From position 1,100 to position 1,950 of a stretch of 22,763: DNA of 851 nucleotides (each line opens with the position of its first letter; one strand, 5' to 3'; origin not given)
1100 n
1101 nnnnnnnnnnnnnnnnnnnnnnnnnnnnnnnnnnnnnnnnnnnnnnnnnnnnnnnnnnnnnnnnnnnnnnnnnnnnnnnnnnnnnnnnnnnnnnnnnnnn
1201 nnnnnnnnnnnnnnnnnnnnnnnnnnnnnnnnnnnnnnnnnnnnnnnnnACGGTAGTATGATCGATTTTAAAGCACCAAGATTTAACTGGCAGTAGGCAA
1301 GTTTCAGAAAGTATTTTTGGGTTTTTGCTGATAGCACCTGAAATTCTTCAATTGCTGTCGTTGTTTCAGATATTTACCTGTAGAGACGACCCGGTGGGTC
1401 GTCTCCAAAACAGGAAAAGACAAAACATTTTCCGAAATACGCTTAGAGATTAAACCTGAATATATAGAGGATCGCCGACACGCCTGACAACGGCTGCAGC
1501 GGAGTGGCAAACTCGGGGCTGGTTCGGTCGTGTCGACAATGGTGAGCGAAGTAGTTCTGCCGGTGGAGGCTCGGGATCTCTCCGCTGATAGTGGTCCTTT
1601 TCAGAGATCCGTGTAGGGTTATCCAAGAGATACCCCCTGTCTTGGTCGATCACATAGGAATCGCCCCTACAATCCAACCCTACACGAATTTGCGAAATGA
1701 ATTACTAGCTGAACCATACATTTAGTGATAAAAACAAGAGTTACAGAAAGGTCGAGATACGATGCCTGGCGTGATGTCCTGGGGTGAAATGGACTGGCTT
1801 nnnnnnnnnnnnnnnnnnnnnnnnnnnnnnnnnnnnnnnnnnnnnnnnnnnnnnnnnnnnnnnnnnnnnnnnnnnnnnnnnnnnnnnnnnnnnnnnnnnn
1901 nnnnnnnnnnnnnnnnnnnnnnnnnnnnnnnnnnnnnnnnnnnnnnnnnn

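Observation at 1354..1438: Two-copy conserved intergenic element with a covarying central hairpin (copy 1; copy 2 at 19155-19239 on the minus strand)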

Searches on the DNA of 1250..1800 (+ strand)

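Call 9: search_rna_families(source=window, start=1250, end=1800, threshold=evalue, max_evalue=10)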
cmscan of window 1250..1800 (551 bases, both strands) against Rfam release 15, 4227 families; matches with E-value up to 10: 5.
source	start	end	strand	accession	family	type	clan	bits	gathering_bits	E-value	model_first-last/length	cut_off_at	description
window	1370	1420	-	RF04022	mir-4863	Gene; miRNA;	-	14.8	100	6.1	1-93/93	no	mir-4863 microRNA precursor family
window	1493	1588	-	RF03595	mir-3569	Gene; miRNA;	-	14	50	9.5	1-58/58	no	mir-3569 microRNA precursor family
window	1400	1427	-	RF03573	mir-1954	Gene; miRNA;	-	13.9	99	7.2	28-55/82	no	mir-1954 microRNA precursor family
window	1382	1406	+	RF04120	MIR5998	Gene; miRNA;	-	12.4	180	6.1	1-173/173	no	MIR5998 microRNA precursor family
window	1382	1406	-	RF04120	MIR5998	Gene; miRNA;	-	12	180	7.8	1-173/173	no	MIR5998 microRNA precursor family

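Call 59: build_rna_model(alignment_id=A2, structure=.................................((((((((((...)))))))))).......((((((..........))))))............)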
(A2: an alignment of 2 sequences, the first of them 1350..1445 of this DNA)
Model R1 built from alignment A2 (2 sequences, 97 columns); structure: as given.
model positions 97; base pairs 16; branch points 1; effective number of sequences 1.11; information 0.59 bits per position. Calibrated on 0.2 Mb of random sequence (short: E-values are rough).
structure used (alignment columns):
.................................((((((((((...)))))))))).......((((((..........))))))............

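Call 62: search_with_rna_model(model_id=R1, source=window, filters=off, max_evalue=10)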
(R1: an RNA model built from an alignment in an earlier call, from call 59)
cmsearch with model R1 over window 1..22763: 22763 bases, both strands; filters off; matches with E-value up to 10: 5.
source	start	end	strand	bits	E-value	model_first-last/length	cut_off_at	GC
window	19147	19243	-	119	1.3e-25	1-97/97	no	0.43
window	1350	1445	+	117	3.7e-25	1-97/97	no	0.42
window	19163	19238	+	21.9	0.0029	1-97/97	no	0.45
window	1356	1430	-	21.9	0.0029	1-97/97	no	0.43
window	1294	1353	-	8.2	4.1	1-97/97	no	0.33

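Call 63: search_with_rna_model(model_id=R1, sources=[L001, L002, L003, L004, L005, L006, L007, L008, L009, L010, L011, L012, L013, L014, L015, L016, L017, L018, L019, L020, L021, L022, L023, L024, L025, L026, L027, L028, L029, L030, L031, L032, L033, L034, L035, L036, L037, L038, L039, L040, L041, L042, L043, L044, L045, L046, L047, L048, L049, L050, L051, L052, L053, L054, L055, L056, L057, L058, L059, L060, L061, L062, L063, L064, L065, L066, L067, L068, L069, L070, L071, L072, L073], max_evalue=1, show_alignments=4)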
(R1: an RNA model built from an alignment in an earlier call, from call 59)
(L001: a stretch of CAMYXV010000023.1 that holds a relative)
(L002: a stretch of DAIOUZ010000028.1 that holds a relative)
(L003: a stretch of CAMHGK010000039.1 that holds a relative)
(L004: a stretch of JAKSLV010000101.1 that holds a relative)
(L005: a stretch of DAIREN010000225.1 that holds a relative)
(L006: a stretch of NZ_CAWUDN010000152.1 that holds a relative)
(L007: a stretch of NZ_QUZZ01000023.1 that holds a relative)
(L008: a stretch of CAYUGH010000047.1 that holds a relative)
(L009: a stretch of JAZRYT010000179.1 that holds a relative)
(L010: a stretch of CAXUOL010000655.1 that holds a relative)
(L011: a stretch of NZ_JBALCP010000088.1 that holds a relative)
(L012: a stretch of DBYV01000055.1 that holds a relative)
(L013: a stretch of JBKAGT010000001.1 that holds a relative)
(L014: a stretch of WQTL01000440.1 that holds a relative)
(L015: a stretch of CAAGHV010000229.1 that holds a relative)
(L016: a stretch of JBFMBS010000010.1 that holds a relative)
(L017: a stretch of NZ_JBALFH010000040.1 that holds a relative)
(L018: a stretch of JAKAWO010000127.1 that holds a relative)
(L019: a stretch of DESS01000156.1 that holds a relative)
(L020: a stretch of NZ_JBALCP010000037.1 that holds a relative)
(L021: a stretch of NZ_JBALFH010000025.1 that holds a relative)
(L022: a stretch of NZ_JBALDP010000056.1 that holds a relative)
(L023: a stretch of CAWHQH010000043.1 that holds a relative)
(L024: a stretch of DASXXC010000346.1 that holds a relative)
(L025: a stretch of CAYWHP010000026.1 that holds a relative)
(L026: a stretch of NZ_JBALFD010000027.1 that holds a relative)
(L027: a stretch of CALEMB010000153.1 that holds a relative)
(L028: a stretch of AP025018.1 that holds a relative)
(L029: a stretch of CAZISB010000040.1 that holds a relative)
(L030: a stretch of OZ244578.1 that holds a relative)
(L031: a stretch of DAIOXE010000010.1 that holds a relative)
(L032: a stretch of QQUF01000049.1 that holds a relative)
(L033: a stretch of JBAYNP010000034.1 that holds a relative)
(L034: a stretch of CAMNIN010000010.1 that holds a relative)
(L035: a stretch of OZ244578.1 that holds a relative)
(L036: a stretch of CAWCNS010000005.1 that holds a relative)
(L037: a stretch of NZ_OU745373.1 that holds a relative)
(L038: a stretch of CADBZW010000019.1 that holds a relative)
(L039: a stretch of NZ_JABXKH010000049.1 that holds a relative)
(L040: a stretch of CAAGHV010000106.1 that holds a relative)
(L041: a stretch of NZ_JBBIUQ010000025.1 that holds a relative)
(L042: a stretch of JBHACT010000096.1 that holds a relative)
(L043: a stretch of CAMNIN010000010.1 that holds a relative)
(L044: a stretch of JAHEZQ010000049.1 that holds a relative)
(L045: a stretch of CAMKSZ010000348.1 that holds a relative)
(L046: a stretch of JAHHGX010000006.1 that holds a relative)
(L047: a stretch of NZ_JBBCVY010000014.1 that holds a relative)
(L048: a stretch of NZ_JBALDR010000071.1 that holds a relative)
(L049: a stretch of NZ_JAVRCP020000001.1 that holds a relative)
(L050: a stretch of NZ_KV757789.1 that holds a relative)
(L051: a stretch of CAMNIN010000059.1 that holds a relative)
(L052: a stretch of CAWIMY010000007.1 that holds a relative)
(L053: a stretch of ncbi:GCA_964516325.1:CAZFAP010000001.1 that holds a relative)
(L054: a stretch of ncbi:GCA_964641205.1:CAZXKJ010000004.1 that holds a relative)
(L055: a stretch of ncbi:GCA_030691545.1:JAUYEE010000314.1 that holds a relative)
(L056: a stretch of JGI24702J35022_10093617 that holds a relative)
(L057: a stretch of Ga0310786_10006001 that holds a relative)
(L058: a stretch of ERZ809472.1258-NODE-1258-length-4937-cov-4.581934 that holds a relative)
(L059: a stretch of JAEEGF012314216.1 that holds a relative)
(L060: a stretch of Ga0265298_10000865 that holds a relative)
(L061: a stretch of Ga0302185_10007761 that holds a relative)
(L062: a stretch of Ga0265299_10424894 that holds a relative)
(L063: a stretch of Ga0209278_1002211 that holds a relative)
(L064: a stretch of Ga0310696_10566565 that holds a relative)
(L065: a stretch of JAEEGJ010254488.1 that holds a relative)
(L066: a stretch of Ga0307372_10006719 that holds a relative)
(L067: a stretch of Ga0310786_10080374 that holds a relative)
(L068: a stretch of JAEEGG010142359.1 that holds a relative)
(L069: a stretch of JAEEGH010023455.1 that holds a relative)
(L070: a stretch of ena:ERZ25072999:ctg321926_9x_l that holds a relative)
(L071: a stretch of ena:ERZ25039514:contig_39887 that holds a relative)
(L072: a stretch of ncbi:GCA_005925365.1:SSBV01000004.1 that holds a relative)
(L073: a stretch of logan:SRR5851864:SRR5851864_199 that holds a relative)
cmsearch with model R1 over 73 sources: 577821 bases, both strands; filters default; matches with E-value up to 1: 72.
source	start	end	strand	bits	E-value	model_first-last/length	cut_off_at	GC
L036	524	613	-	44.3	5.1e-07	1-97/97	no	0.39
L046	2813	2909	+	35.6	5.2e-05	1-97/97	no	0.35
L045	2289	2390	-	33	0.0002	1-97/97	no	0.43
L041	2063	2171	+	32.9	0.00021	1-97/97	no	0.32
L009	2758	2848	-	32.2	0.00031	1-97/97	no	0.37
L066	1116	1166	+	31.3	0.00049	34-85/97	no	0.61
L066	1276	1326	+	31.3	0.00049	34-85/97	no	0.61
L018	3604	3691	-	31.1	0.00056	1-97/97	no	0.57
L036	280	370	-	30.8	0.00066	1-97/97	no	0.31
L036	402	492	-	30.8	0.00066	1-97/97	no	0.31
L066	1386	1471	+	29.4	0.0014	1-97/97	no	0.51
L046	2938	3015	-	28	0.0028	1-97/97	no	0.35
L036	167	245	+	27.7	0.0033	1-97/97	no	0.34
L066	1196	1246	+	27.5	0.0038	34-85/97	no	0.59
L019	1637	1717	+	27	0.0049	1-97/97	no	0.38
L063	1083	1179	-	26.6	0.006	1-97/97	no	0.33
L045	2417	2501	+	25.9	0.0087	1-97/97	no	0.44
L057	11179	11260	-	25.8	0.0094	1-97/97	no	0.29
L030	2863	2944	+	25.6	0.01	1-97/97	no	0.56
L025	671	758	+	25.5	0.011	1-97/97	no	0.42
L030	2879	2951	-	25.4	0.011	1-97/97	no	0.56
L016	6362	6454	-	25.1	0.013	1-97/97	no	0.38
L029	4908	4991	+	25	0.014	1-97/97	no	0.43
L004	459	536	-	25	0.014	1-97/97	no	0.46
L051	249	330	+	24.6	0.017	1-97/97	no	0.39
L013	1024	1147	-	24.4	0.019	1-97/97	no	0.39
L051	997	1071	-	23.8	0.026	1-97/97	no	0.41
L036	531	614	+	23.7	0.028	1-97/97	no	0.4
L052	7695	7778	-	23.4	0.033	1-97/97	no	0.33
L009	2766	2850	+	23.1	0.039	1-97/97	no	0.38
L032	2793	2861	-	22.9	0.043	1-97/97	no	0.39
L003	3139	3200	+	22.5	0.053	31-97/97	no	0.4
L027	6214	6284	-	22.4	0.055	1-97/97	no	0.39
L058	4011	4081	-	22.4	0.055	1-97/97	no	0.39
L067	1072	1142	+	22.4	0.055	1-97/97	no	0.39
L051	118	208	+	22.1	0.064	1-97/97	no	0.44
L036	170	244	-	22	0.067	1-97/97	no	0.35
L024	1275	1345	-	21.7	0.079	1-97/97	no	0.66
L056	26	107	-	21.2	0.1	1-97/97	no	0.48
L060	4423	4504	+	21.2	0.11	1-97/97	no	0.46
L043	4147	4243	-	21.2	0.11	1-97/97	no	0.55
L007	3440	3520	-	20.5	0.15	1-97/97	no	0.44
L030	6068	6131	-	20.4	0.16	30-97/97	no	0.61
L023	7680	7786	+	20.4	0.16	1-97/97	no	0.49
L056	366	443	+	20.3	0.17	1-97/97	no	0.42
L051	353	439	-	20.1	0.19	1-97/97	no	0.39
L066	1398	1494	-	20.1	0.19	1-97/97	no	0.55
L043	4249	4335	-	19.9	0.21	1-97/97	no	0.49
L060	3597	3681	+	19.9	0.21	1-97/97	no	0.45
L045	2409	2500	-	19.7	0.24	1-97/97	no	0.42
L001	1607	1653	+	19.6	0.24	30-97/97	no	0.47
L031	4523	4635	-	19.6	0.25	1-97/97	no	0.41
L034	2582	2648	-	19.1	0.32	27-97/97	no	0.48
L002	3182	3255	-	18.9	0.35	1-97/97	no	0.5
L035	2183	2236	-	18.6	0.41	31-97/97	no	0.59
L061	2033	2095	-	18.5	0.43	27-97/97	no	0.4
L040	2369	2441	+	18.5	0.45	1-97/97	no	0.52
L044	3828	3944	-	18.3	0.48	1-97/97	no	0.4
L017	2375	2469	+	18.2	0.52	1-97/97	no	0.4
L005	3281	3373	+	18.1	0.54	1-97/97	no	0.52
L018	3615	3637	+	18.1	0.54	34-56/97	no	0.61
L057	12647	12742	+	17.8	0.63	1-97/97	no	0.38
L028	1845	1903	-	17.6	0.72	30-97/97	no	0.51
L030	6105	6127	+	17.5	0.75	34-56/97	no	0.61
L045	2307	2393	+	17.4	0.77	1-97/97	no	0.44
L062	224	281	+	17.4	0.77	28-97/97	no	0.48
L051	233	321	-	17.4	0.78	1-97/97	no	0.39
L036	287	368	+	17.4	0.79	1-97/97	no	0.33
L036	409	490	+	17.4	0.79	1-97/97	no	0.33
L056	368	448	-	17.3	0.82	1-97/97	no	0.41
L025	732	795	-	17.3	0.82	1-97/97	no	0.44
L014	3692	3788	+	17.1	0.9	1-97/97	no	0.46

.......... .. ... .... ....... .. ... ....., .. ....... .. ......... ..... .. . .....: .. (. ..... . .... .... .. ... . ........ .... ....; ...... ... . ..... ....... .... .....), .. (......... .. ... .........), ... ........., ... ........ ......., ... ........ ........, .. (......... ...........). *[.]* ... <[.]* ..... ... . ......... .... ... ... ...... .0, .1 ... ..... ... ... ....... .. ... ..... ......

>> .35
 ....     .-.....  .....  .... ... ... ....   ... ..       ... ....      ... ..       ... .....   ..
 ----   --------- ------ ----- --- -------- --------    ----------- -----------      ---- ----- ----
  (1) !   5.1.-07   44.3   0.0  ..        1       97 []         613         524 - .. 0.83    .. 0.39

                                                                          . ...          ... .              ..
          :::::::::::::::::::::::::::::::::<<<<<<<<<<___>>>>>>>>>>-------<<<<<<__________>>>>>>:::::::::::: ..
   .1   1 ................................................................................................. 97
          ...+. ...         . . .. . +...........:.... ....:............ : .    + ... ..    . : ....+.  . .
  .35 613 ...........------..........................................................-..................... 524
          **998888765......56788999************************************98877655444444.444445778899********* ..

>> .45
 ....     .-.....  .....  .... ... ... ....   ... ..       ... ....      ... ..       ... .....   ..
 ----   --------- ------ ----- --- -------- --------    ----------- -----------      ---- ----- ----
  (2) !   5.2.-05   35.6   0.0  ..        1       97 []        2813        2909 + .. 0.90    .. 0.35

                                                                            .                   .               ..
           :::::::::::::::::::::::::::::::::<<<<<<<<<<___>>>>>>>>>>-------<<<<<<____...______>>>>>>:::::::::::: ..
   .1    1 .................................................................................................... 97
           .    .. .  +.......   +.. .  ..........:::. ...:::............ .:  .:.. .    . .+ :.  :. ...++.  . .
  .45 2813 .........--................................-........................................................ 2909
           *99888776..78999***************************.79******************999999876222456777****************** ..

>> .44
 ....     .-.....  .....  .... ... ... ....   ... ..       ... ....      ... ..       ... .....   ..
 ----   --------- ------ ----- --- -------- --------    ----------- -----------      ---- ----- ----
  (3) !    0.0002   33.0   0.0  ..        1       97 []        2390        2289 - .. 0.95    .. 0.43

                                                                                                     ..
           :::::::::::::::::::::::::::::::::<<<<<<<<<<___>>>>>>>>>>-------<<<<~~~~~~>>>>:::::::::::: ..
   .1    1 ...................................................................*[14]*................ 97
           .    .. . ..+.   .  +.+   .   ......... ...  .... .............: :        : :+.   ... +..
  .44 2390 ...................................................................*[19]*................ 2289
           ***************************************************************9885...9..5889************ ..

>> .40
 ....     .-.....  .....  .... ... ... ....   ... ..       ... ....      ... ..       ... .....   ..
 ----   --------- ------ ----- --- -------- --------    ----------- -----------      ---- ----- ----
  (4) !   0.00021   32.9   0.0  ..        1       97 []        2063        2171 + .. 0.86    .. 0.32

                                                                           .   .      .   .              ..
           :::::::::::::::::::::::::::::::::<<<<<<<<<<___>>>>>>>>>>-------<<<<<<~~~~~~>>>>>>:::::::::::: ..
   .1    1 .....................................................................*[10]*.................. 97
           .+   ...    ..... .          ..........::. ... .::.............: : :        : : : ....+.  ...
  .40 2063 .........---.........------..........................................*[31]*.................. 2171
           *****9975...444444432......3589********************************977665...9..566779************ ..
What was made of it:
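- Tried and rejected: The covariance model R1 found no further full copy in any held sequence (calls 62, 63).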
